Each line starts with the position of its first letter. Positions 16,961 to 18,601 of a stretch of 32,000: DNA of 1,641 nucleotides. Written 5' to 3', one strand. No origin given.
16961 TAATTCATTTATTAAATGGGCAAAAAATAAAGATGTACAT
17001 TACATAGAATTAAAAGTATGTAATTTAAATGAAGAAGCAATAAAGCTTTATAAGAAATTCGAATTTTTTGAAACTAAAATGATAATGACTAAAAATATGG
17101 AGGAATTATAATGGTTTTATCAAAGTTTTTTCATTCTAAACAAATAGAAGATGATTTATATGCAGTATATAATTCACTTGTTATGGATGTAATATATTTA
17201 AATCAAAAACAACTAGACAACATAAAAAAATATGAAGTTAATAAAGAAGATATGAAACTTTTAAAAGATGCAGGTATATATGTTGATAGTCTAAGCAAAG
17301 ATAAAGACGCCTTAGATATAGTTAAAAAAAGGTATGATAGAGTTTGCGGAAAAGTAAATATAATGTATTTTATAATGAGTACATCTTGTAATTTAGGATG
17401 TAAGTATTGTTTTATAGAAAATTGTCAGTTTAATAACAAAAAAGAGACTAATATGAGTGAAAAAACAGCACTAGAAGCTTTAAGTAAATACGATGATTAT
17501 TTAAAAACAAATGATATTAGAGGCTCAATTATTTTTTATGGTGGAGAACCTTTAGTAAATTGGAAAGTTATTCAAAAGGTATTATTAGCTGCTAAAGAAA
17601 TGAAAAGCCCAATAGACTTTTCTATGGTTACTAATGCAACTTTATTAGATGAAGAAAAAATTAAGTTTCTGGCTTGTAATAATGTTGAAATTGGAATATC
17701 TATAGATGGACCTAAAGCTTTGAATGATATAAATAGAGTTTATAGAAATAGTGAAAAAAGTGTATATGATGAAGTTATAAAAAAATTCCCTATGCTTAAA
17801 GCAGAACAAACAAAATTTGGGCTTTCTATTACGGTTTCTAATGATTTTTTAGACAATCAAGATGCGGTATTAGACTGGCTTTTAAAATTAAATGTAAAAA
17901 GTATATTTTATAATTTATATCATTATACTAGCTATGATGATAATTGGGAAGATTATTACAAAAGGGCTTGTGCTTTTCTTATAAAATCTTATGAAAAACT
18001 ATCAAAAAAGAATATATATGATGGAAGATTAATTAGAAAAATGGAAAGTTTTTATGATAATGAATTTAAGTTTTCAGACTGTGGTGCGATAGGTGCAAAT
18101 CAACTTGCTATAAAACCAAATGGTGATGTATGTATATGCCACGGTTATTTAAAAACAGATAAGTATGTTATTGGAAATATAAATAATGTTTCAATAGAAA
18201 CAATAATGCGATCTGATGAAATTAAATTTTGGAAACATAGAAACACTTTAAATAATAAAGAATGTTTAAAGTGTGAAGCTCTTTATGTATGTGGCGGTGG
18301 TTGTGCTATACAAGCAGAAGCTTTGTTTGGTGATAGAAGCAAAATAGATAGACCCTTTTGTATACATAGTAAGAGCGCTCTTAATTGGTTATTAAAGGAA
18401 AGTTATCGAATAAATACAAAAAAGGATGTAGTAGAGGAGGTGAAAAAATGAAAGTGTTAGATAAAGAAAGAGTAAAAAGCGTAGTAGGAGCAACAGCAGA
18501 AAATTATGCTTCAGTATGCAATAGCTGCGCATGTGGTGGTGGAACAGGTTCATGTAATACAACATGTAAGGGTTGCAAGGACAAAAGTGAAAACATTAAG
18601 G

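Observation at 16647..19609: Translationally coupled GNAT / radical SAM-SPASM / six-Cys peptide / amidohydrolase operon: candidate new ranthipeptide-like RiPP system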

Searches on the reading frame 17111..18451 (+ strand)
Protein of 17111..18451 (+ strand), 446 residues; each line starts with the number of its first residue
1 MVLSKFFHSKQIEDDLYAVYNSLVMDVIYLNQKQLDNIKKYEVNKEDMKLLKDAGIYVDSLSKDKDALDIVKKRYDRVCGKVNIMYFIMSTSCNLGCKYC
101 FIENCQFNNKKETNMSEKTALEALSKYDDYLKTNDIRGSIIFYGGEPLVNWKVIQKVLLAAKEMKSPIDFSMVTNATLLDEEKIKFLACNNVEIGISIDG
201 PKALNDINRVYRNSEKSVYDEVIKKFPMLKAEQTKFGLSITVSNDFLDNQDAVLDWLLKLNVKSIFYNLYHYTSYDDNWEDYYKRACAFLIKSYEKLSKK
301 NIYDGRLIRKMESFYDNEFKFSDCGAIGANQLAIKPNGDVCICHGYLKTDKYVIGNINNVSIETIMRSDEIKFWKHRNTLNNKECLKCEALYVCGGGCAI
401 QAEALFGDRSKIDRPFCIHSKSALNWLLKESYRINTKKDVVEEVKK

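Call 3: search_protein_families(library=ncbifam, proteins=[window:17111-18451:+], max_evalue=0.01)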
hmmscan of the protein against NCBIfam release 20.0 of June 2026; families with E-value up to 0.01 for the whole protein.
window:17111-18451:+ (446 aa): 64 families (the best 25 are shown)
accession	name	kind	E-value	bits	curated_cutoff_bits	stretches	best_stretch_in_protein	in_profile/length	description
TIGR04136.1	rSAM_FibroRumin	equivalog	2.3e-72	244.3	400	1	4-435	2-457/458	FibroRumin system radical SAM peptide maturase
NF047865.1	rSAM_PapB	equivalog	1.6e-50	172.2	340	1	85-408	5-326/330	PapB family radical SAM/SPASM ranthipeptide maturase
TIGR04064.1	rSAM_nif11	equivalog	3.8e-39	134.7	518.7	2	67-227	69-222/459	nif11-like peptide radical SAM maturase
TIGR03906.1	quino_hemo_SAM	equivalog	5.8e-38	130.7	453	2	33-233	49-245/467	quinohemoprotein amine dehydrogenase maturation protein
TIGR03942.1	sulfatase_rSAM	equivalog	3e-37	128.5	349.45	1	87-417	5-343/363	anaerobic sulfatase maturase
NF041298.1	rSAM_mat_DynA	equivalog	3.5e-37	128.2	450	1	92-414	10-337/356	dynobactin maturation radical SAM/SPASM protein DynA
TIGR03978.1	rSAM_paired_1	equivalog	9.7e-36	123.5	370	1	6-432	3-452/466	His-Xaa-Ser system radical SAM maturase HxsB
TIGR03974.1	rSAM_six_Cys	equivalog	9.9e-35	120.3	425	1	64-405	78-423/451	thioether cross-link-forming SCIFF peptide maturase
TIGR04163.1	rSAM_cobopep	equivalog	1.1e-33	116.7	375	1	43-421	25-409/428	peptide-modifying radical SAM enzyme CbpB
TIGR04280.1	geopep_mat_rSAM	hypoth_equivalog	9.3e-31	107.2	400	1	14-402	16-396/428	geopeptide radical SAM maturase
TIGR04068.1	rSAM_ocin_clost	equivalog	1.5e-29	103.2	500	1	25-429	19-451/462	Cys-rich peptide radical SAM maturase CcpM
NF041707.1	rSAM_YhhB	equivalog_domain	1.8e-29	102.8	445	1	90-264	9-189/369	cyclophane-forming radical SAM/SPASM peptide maturase YhhB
NF040492.1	not_ScfB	exception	5.5e-27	94.7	855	1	30-408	48-425/450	ScfB-related radical SAM/SPASM orphan maturase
TIGR04463.1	rSAM_vs_C_rich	equivalog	4.4e-26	91.6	525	1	18-400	13-396/438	TIGR04463 family radical SAM/SPASM RiPP maturase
TIGR04083.1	rSAM_pep_methan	hypoth_equivalog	8.8e-26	90.6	300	1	88-423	5-335/376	TIGR04083 family peptide-modifying radical SAM enzyme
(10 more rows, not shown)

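Call 4: search_protein_families(library=pfam, proteins=[window:17111-18451:+], max_evalue=0.01)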
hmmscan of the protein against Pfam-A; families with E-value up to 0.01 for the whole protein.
window:17111-18451:+ (446 aa): 3 families
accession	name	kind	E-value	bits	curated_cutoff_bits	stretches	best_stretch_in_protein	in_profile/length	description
PF04055.27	Radical_SAM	-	1.2e-14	55.2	29.5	1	88-230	2-137/166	Radical SAM superfamily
PF13186.11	SPASM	-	2.4e-09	37.8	21.5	1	324-389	1-67/67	Iron-sulfur cluster-binding domain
PF13353.11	Fer4_12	-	6.3e-09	36.7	22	1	90-214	12-131/137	4Fe-4S single cluster domain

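Call 7: find_homologous_proteins(query=window:17111-18448:+, max_evalue=1e-10)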
Query window:17111-18448:+ (446 aa): 621 proteins with E <= 1e-10 among 8000 candidates; the best 120 are listed.
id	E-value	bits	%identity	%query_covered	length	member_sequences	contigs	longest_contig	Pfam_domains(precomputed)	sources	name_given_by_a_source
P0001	9.2e-286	966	95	100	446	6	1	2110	PF13186.12,PF04055.28,PF13353.12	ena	-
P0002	4.3e-266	901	88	100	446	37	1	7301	PF13186.12,PF04055.28,PF13353.12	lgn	-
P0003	6.2e-263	890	87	100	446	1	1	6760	PF13186.12,PF04055.28,PF13353.12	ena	-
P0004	7.5e-227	771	77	98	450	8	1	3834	PF13186.12,PF04055.28,PF13353.12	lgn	-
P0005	2.7e-223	760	75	98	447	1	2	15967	PF13186.12,PF04055.28,PF13353.12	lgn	-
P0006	7.7e-214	729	71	100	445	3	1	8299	PF13186.12,PF04055.28,PF13353.12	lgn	-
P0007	2.0e-213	727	73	98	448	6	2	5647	PF13186.12,PF04055.28,PF13353.12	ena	-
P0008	1.6e-212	724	71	100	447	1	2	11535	PF13186.12,PF04055.28,PF13353.12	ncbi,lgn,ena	-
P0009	9.1e-211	718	71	100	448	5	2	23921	PF13186.12,PF04055.28,PF13353.12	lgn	-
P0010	2.0e-210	717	71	98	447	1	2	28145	PF13186.12,PF04055.28,PF13353.12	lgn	-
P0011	2.1e-210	717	70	100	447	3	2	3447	PF13186.12,PF04055.28,PF13353.12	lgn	-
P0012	8.3e-210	715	72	98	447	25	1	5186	PF13186.12,PF04055.28,PF13353.12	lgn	-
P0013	1.3e-209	715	70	99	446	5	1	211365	PF13186.12,PF04055.28,PF13353.12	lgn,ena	-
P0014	6.7e-209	712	70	100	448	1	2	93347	PF13186.12,PF04055.28,PF13353.12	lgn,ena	-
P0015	1.5e-208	711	68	100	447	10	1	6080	PF13186.12,PF04055.28,PF13353.12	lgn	-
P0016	4.2e-208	710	70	98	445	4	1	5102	PF13186.12,PF04055.28,PF13353.12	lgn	-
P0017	6.4e-207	706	70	97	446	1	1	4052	PF13186.12,PF04055.28,PF13353.12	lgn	-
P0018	6.6e-205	699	68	98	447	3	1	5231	PF13186.12,PF04055.28,PF13353.12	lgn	-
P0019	1.2e-202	692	68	98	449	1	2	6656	PF13186.12,PF04055.28,PF13353.12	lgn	-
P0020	1.3e-202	692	69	98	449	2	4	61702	PF13186.12,PF04055.28,PF13353.12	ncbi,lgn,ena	-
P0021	1.8e-196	671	66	99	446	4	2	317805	PF13186.12,PF04055.28,PF13353.12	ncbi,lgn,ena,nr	ncbi:MAG: SPASM domain-containing protein [Bacilli bacterium]|nr:SPASM domain-containing protein [Ba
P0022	1.7e-195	668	66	99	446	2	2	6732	PF13186.12,PF04055.28,PF13353.12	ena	-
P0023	1.7e-191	655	65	99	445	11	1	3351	PF13186.12,PF04055.28,PF13353.12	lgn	-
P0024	1.0e-190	652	65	99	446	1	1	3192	PF13186.12,PF04055.28,PF13353.12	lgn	-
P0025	1.9e-189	648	65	97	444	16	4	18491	PF13186.12,PF04055.28,PF13353.12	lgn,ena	-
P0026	2.3e-189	648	66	97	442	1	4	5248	PF13186.12,PF04055.28,PF13353.12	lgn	-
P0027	3.0e-189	647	66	97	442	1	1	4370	PF13186.12,PF04055.28,PF13353.12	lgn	-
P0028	4.4e-187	640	66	97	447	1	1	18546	PF13186.12,PF04055.28,PF13353.12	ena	-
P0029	1.9e-185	635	64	100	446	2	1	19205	PF13186.12,PF04055.28,PF13353.12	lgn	-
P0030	9.9e-185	633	63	100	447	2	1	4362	PF13186.12,PF04055.28,PF13353.12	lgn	-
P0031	2.7e-184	631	64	97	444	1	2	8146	PF13186.12,PF04055.28,PF13353.12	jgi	-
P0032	6.6e-184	630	63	100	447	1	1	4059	PF13186.12,PF04055.28,PF13353.12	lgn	-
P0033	7.0e-183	626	64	97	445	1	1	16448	PF13186.12,PF04055.28,PF13353.12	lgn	-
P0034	7.1e-182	623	63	97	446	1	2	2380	PF13186.12,PF04055.28,PF13353.12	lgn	-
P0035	5.3e-181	620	63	97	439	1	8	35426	PF13186.12,PF04055.28,PF13353.12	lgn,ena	-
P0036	1.7e-180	619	60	100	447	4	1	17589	PF13186.12,PF04055.28,PF13353.12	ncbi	-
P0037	5.6e-180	617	61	99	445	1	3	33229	PF13186.12,PF04055.28,PF13353.12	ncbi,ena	-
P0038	3.5e-179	614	63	97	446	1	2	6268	PF13186.12,PF04055.28,PF13353.12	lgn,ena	-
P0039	1.4e-177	609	61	100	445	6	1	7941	PF13186.12,PF04055.28,PF13353.12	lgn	-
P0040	4.6e-176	604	61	99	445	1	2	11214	PF13186.12,PF04055.28,PF13353.12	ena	-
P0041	4.4e-174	598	60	100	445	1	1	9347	PF13186.12,PF04055.28,PF13353.12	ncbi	-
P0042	4.5e-174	597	59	97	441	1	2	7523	PF13186.12,PF04055.28,PF13353.12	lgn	-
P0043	4.9e-173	594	57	100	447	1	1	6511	PF13186.12,PF04055.28,PF13353.12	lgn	-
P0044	2.3e-172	592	59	97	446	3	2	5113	PF13186.12,PF04055.28,PF13353.12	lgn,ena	-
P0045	2.7e-171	588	59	97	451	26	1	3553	PF13186.12,PF04055.28,PF13353.12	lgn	-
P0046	7.0e-171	587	59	97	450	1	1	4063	PF13186.12,PF04055.28,PF13353.12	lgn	-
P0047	8.0e-171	587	60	97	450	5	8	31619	PF13186.12,PF04055.28,PF13353.12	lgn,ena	-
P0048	3.7e-170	585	60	97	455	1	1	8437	PF13186.12,PF04055.28,PF13353.12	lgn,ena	-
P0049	2.7e-169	582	59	96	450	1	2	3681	PF13186.12,PF04055.28,PF13353.12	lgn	-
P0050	9.3e-156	537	54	97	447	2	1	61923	PF13186.12,PF04055.28,PF13353.12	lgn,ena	-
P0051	2.9e-155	535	54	97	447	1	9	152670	PF13186.12,PF04055.28,PF13353.12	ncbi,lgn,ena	-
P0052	4.5e-155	535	54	97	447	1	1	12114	PF13186.12,PF04055.28,PF13353.12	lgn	-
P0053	2.1e-153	529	53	97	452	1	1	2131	PF13186.12,PF04055.28,PF13353.12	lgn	-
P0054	2.3e-153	529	53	99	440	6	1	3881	PF13186.12,PF04055.28,PF13353.12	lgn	-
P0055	6.3e-153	528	54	97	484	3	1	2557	PF13186.12,PF04055.28,PF13353.12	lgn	-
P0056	4.8e-152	525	54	97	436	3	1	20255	PF13186.12,PF04055.28,PF13353.12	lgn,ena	-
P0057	7.3e-151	521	55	97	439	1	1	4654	PF13186.12,PF04055.28,PF13353.12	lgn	-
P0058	5.5e-149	515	51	97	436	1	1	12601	PF13186.12,PF04055.28,PF13353.12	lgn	-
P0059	6.5e-148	511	52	98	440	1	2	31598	PF13186.12,PF04055.28,PF13353.12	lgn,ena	-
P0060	7.7e-147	508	52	97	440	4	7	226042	PF13186.12,PF04055.28,PF13353.12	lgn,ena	-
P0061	9.4e-147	507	86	60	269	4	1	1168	PF04055.28,PF13353.12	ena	-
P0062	1.8e-146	507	51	97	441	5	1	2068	PF13186.12,PF04055.28,PF13353.12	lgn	-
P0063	6.8e-146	505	52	95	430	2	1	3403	PF13186.12,PF04055.28,PF13353.12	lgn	-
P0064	7.1e-146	505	51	99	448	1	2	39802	PF13186.12,PF04055.28,PF13353.12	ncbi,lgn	-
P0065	4.4e-145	502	51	97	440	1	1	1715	PF13186.12,PF04055.28,PF13353.12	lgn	-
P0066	5.3e-144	498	50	98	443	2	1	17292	PF13186.12,PF04055.28,PF13353.12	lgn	-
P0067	7.5e-144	498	51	97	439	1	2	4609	PF13186.12,PF04055.28,PF13353.12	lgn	-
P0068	2.8e-143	496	51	100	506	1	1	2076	PF13186.12,PF04055.28,PF13353.12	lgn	-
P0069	1.1e-141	491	50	98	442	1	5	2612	PF13186.12,PF04055.28,PF13353.12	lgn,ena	-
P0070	2.5e-141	490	53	97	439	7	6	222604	PF04055.28,PF13353.12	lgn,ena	-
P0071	8.7e-140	484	49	97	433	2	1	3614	PF13186.12,PF04055.28,PF13353.12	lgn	-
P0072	2.8e-139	483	49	97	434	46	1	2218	PF13186.12,PF04055.28,PF13353.12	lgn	-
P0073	6.4e-139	482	50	97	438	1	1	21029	PF13186.12,PF04055.28,PF13353.12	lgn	-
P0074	1.9e-137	477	50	97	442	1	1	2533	PF13186.12,PF04055.28,PF13353.12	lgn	-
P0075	2.3e-137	477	49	97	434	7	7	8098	PF13186.12,PF04055.28,PF13353.12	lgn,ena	-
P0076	3.4e-137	476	51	96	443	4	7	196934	PF13186.12,PF04055.28,PF13353.12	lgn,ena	-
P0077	3.5e-137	476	50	97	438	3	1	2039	PF04055.28,PF13353.12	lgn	-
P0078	6.9e-137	475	50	98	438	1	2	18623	PF04055.28,PF13353.12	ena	-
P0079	2.0e-136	473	48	97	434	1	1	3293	PF13186.12,PF04055.28,PF13353.12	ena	-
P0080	2.5e-136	473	50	99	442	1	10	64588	PF13186.12,PF04055.28,PF13353.12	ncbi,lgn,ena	-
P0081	6.7e-136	472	51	97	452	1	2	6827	PF04055.28,PF13353.12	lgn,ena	-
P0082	9.9e-136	471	56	84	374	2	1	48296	PF13186.12,PF04055.28,PF13353.12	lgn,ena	-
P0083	2.1e-135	470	48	98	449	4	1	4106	PF13186.12,PF04055.28,PF13353.12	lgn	-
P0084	3.4e-135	469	49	98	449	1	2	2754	PF13186.12,PF04055.28,PF13353.12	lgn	-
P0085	3.8e-135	469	50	97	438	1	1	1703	PF13186.12,PF04055.28,PF13353.12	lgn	-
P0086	7.5e-134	465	49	98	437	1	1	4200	PF04055.28,PF13353.12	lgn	-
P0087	1.5e-133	464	47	97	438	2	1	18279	PF13186.12,PF04055.28,PF13353.12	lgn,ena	-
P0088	8.0e-133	462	51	96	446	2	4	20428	PF04055.28,PF13353.12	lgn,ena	-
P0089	9.1e-133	461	48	98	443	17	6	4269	PF04055.28,PF13353.12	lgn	-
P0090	7.5e-131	455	48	97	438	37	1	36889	PF13186.12,PF04055.28,PF13353.12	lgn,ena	-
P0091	2.0e-130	454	49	97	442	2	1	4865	PF04055.28,PF13353.12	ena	-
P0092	2.8e-130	453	48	99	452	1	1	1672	PF04055.28,PF13353.12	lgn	-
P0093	1.4e-129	451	48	97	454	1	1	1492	PF13186.12,PF04055.28,PF13353.12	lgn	-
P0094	1.2e-128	448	46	98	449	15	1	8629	PF13186.12,PF04055.28,PF13353.12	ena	-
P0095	3.0e-128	446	46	98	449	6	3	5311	PF13186.12,PF04055.28,PF13353.12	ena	-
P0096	3.0e-128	446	48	94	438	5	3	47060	PF13186.12,PF04055.28,PF13353.12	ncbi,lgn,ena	-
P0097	3.3e-128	446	46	97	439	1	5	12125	PF13186.12,PF04055.28,PF13353.12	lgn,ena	-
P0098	1.8e-127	444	53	86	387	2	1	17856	PF13186.12,PF04055.28,PF13353.12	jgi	-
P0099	2.6e-127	443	48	94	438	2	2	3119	PF13186.12,PF04055.28,PF13353.12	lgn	-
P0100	5.1e-127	442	46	96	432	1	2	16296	PF13186.12,PF04055.28,PF13353.12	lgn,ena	-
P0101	3.7e-126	440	46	96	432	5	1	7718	PF13186.12,PF04055.28,PF13353.12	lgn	-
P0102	5.6e-126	439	47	100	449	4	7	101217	PF13186.12,PF04055.28,PF13353.12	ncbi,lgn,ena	-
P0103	1.3e-124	434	47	96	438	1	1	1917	PF13186.12,PF04055.28,PF13353.12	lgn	-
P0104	7.7e-124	432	45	96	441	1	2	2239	PF13186.12,PF04055.28,PF13353.12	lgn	-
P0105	1.5e-123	431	47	96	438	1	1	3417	PF13186.12,PF04055.28,PF13353.12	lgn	-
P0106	3.9e-122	426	47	96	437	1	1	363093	PF13186.12,PF04055.28,PF13353.12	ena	-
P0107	2.2e-121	424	47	96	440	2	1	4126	PF13186.12,PF04055.28,PF13353.12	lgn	-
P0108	1.1e-120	422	47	91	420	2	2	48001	PF13186.12,PF04055.28,PF13353.12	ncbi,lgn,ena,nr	ncbi:MAG: radical SAM protein [Clostridia bacterium]|nr:radical SAM protein [Clostridia bacterium]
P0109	1.6e-120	421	46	97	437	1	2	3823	PF04055.28,PF13353.12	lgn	-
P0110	6.8e-120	419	45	97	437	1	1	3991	PF13186.12,PF04055.28,PF13353.12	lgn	-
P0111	7.2e-120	419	45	96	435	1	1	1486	PF04055.28,PF13353.12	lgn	-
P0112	1.1e-118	415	44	98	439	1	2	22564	PF13186.12,PF04055.28,PF13353.12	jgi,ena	jgi:uncharacterized protein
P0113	2.0e-116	407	44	96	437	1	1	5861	PF13186.12,PF04055.28,PF13353.12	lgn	-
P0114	2.7e-115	404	44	97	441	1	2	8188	PF04055.28,PF13353.12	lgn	-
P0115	2.9e-115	404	44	95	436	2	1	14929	PF13186.12,PF04055.28,PF13353.12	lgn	-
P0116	8.5e-115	402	66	62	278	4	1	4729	PF04055.28,PF13353.12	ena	-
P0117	9.0e-115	402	44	96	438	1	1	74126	PF13186.12,PF04055.28,PF13353.12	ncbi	-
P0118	9.2e-115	402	44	97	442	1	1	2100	PF04055.28,PF13353.12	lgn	-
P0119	1.1e-114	402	43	97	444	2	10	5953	PF13186.12,PF04055.28,PF13353.12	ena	-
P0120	1.7e-114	401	43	98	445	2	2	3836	PF13186.12,PF04055.28,PF13353.12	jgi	-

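Call 8: find_related_loci(query=window:17111-18448:+, collection=genome_contigs, flank=6000)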
Query window:17111-18448:+ (446 aa) in genome_contigs; peptide patterns used: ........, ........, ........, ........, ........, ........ (x = any residue, [..] = any of these).
39 stretches matched a pattern; 8 encode a relative of the query (tblastn E <= 1e-3); 7 distinct loci.
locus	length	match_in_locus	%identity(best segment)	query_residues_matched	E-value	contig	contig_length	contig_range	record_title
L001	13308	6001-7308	89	1-436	0e+0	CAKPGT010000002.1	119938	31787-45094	MAG: uncultured Bacilli bacterium isolate REFINED_METABAT215_TOP10_CONTIGS_1500_ASSEMBLY_K77_MERGED__Hadza_MoBio_hadza-I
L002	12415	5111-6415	77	1-435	0e+0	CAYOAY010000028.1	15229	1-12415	MAG TPA_asm: uncultured Muribaculaceae bacterium isolate SRP313737_co1_208 genome assembly, contig: NODE_5973_length_152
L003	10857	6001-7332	70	1-446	0e+0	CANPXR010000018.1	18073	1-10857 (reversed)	MAG: uncultured Bacilli bacterium isolate Lapin-004__bin62 genome assembly, contig: Lapin-004__NODE_3935_length_18073_co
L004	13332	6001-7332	70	1-446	0e+0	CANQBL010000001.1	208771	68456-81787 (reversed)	MAG: uncultured Bacilli bacterium isolate Lapin-003-2__bin84 genome assembly, contig: Lapin-003-2__NODE_34_length_208771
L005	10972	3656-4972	69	1-439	0e+0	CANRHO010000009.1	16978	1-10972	MAG: uncultured Bacilli bacterium isolate Lapin-030__bin94 genome assembly, contig: Lapin-030__NODE_4700_length_16978_co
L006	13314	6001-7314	69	1-438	0e+0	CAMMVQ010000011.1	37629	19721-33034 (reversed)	MAG: uncultured Mollicutes bacterium isolate ERR7167064_bin.22_MetaWRAP_v1.1_MAG genome assembly, contig: NODE_373_lengt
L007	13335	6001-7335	88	1-445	0e+0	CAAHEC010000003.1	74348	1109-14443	MAG TPA_asm: Bacilli bacterium, isolate HGM10828, WGS project CAAHEC010000000 data, contig: SRS820626_38_k75_112965, who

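Call 11: find_encoding_contigs(protein=P0106, flank=6000, max_places=2)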
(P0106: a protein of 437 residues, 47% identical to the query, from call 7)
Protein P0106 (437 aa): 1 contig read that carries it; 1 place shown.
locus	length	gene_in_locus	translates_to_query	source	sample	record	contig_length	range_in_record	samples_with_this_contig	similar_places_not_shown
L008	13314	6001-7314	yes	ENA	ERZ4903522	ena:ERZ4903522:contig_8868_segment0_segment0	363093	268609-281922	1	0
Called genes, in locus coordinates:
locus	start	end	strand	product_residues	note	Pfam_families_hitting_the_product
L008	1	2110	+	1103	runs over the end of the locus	PF21445:ADDB_N, PF12705:PDDEXK_1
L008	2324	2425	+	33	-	-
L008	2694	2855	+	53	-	-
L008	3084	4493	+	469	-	PF00919:UPF0004, PF04055:Radical_SAM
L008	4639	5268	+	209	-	PF00300:His_Phos_1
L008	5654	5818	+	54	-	-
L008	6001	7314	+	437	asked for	PF13353:Fer4_12, PF04055:Radical_SAM, PF13186:SPASM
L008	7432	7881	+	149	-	PF13420:Acetyltransf_4 (weak), PF13673:Acetyltransf_10, PF00583:Acetyltransf_1, PF17013:Acetyltransf_15 (weak), PF13508:Acetyltransf_7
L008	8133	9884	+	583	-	PF01411:tRNA-synt_2c, PF07973:tRNA_SAD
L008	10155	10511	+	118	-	PF11969:DcpS_C, PF01230:HIT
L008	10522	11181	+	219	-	PF04203:Sortase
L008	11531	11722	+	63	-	-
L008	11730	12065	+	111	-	PF05016:ParE_toxin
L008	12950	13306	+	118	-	-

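Call 12: find_encoding_contigs(protein=P0060, flank=6000, max_places=2)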
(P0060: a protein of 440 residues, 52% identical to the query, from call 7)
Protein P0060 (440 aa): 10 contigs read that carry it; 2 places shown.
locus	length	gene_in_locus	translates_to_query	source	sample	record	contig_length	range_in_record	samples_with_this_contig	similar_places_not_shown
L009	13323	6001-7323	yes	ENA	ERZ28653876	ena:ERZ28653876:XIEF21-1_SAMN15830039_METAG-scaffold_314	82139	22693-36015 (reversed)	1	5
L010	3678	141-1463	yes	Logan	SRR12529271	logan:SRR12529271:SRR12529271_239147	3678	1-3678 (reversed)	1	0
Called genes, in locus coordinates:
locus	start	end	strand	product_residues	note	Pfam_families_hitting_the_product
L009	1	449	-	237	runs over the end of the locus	PF02463:SMC_N (faint), PF13175:AAA_15 (weak), PF13476:AAA_23, PF13175:AAA_15, PF13304:AAA_21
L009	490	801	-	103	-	-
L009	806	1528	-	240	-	PF12695:Abhydrolase_5, PF12146:Hydrolase_4 (weak), PF00561:Abhydrolase_1 (weak)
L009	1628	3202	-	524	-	PF01145:Band_7, PF15975:Flot (weak)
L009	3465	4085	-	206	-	PF01865:PhoU_div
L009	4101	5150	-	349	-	PF01384:PHO4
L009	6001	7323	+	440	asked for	PF13353:Fer4_12, PF04055:Radical_SAM, PF13186:SPASM (weak)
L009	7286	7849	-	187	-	-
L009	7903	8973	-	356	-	PF04237:YjbR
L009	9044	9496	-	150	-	PF14317:YcxB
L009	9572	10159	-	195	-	PF00929:RNase_T, PF13482:RNase_H_2 (weak), PF16473:Rv2179c-like (weak)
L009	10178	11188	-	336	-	-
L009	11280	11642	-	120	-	PF04073:tRNA_edit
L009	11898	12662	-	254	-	PF01797:Y1_Tnp (weak)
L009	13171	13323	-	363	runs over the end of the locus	PF00596:Aldolase_II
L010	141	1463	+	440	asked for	PF13353:Fer4_12, PF04055:Radical_SAM, PF13186:SPASM (weak)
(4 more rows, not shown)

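Call 13: find_encoding_contigs(protein=P0108, flank=6000, max_places=2)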
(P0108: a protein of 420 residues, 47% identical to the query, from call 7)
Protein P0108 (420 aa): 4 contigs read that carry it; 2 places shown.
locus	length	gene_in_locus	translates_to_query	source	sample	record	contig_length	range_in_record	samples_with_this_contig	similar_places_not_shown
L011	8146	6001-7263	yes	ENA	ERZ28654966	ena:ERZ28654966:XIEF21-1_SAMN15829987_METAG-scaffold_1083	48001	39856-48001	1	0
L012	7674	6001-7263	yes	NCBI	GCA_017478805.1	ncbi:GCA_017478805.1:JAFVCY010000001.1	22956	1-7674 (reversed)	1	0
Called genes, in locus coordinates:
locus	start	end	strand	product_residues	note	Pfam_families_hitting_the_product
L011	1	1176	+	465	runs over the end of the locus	PF01381:HTH_3 (faint)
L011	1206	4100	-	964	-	-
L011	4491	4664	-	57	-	-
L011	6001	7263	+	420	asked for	PF04055:Radical_SAM, PF13353:Fer4_12, PF13186:SPASM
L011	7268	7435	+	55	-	-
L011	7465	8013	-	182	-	-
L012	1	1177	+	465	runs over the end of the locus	PF01381:HTH_3 (faint)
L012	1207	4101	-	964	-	-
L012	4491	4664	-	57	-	-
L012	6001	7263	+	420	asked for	PF04055:Radical_SAM, PF13353:Fer4_12, PF13186:SPASM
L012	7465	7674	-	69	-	?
